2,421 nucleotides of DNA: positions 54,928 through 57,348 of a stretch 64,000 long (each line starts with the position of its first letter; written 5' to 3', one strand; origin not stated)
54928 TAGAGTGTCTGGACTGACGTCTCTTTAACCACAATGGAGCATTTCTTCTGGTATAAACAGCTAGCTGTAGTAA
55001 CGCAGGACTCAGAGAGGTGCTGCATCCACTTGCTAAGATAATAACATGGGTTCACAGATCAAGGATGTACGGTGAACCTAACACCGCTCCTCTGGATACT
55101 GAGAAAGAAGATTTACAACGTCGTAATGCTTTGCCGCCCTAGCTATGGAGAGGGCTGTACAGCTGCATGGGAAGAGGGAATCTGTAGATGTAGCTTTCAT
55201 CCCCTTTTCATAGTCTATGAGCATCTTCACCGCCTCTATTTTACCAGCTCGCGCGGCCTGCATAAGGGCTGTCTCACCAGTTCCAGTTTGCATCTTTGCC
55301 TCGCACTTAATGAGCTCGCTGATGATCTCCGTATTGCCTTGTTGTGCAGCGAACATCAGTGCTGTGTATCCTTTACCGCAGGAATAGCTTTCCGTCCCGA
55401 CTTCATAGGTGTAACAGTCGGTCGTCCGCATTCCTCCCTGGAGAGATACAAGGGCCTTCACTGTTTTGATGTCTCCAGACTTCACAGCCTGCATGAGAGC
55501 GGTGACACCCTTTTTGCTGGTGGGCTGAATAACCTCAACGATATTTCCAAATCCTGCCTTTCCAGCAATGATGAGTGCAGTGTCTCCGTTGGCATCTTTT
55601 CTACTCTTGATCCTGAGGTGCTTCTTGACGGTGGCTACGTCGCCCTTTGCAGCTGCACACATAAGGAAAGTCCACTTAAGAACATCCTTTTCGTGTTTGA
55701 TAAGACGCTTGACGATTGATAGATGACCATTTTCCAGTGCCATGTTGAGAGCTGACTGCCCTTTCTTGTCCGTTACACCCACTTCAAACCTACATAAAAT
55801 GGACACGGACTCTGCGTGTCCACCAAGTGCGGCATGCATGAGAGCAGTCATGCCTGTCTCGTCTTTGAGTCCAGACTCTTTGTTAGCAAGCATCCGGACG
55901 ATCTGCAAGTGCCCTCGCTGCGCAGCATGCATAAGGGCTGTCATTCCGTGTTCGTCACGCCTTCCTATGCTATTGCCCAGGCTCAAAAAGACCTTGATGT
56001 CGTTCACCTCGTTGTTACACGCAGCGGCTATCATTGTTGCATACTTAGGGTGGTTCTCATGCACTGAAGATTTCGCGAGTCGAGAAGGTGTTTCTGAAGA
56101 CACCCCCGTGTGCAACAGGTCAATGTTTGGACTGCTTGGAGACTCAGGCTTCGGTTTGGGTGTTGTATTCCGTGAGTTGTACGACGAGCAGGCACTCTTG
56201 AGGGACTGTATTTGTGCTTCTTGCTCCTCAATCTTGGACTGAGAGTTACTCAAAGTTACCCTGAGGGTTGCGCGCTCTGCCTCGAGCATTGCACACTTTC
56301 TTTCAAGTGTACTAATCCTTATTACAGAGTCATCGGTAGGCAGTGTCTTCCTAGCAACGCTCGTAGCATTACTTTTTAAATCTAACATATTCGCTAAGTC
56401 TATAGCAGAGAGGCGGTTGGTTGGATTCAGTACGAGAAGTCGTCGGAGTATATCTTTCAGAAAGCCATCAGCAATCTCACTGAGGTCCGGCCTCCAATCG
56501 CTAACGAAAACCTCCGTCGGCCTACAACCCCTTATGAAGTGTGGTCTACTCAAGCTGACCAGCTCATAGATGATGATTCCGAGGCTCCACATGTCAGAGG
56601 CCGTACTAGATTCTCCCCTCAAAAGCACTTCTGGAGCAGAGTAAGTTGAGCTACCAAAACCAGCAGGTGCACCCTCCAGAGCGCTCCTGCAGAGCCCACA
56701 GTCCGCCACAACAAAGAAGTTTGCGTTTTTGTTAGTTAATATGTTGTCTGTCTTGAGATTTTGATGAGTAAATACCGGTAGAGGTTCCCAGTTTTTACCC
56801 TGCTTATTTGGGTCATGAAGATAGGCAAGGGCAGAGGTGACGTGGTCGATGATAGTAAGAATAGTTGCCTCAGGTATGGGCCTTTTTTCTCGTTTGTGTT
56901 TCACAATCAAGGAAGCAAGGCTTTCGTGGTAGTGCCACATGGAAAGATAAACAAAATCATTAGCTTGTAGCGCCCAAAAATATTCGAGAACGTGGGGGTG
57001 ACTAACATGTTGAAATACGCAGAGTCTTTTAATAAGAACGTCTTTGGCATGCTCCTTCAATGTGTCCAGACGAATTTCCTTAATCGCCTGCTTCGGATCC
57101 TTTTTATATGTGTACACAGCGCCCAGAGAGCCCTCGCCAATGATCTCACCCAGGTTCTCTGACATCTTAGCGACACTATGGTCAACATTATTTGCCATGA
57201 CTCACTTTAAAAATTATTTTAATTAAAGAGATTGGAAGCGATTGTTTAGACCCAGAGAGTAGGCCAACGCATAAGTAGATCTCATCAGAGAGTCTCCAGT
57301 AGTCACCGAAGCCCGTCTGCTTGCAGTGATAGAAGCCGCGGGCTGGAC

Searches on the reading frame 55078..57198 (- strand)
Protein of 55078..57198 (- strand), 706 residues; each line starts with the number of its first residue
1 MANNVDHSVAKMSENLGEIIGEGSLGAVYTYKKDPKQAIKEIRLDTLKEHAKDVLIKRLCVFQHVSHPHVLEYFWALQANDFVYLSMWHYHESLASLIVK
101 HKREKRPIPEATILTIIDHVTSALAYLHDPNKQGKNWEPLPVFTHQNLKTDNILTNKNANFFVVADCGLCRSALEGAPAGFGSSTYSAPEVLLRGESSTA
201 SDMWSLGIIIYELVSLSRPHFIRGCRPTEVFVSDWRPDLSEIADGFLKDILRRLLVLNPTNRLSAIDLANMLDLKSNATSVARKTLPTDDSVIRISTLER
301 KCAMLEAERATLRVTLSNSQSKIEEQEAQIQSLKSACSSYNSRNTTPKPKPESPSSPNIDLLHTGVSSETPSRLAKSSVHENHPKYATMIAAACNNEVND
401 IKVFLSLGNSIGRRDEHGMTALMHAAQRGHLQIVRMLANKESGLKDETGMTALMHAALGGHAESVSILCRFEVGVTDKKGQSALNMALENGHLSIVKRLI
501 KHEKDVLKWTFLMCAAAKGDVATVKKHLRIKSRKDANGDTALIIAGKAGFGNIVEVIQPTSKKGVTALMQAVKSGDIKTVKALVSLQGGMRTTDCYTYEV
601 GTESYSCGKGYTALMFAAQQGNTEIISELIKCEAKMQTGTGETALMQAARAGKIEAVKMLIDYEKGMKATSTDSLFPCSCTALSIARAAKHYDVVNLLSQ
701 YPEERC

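Call 7: search_protein_families(library=pfam, proteins=[window:55078-57198:-], max_evalue=0.01)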
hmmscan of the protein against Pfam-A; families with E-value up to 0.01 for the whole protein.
window:55078-57198:- (706 aa): 8 families
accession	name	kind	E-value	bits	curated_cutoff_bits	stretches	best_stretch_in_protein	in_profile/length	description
PF12796.13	Ank_2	-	2.8e-75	249.4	27.3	7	389-469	2-80/90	Ankyrin repeats (3 copies)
PF00023.36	Ank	-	2.2e-33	112.8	21.1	2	417-438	1-22/33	Ankyrin repeat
PF00069.31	Pkinase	-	5.8e-32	111.6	31.7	1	17-268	4-257/263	Protein kinase domain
PF13606.12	Ank_3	-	1.1e-29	99.1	22.3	1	641-663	2-24/30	Ankyrin repeat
PF13637.12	Ank_4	-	2e-28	98.2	22.7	1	391-437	5-49/50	Ankyrin repeats (many copies)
PF13857.12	Ank_5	-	6.4e-27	93.8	27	3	605-645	11-53/56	Ankyrin repeats (many copies)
PF07714.23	PK_Tyr_Ser-Thr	-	1.8e-18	67.2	23.1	1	16-221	3-205/258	Protein tyrosine and serine/threonine kinase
PF24521.3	Ank_KRIT1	-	9.9e-09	35.5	80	0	613-663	21-68/149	KRIT1 ankyrin-repeats domain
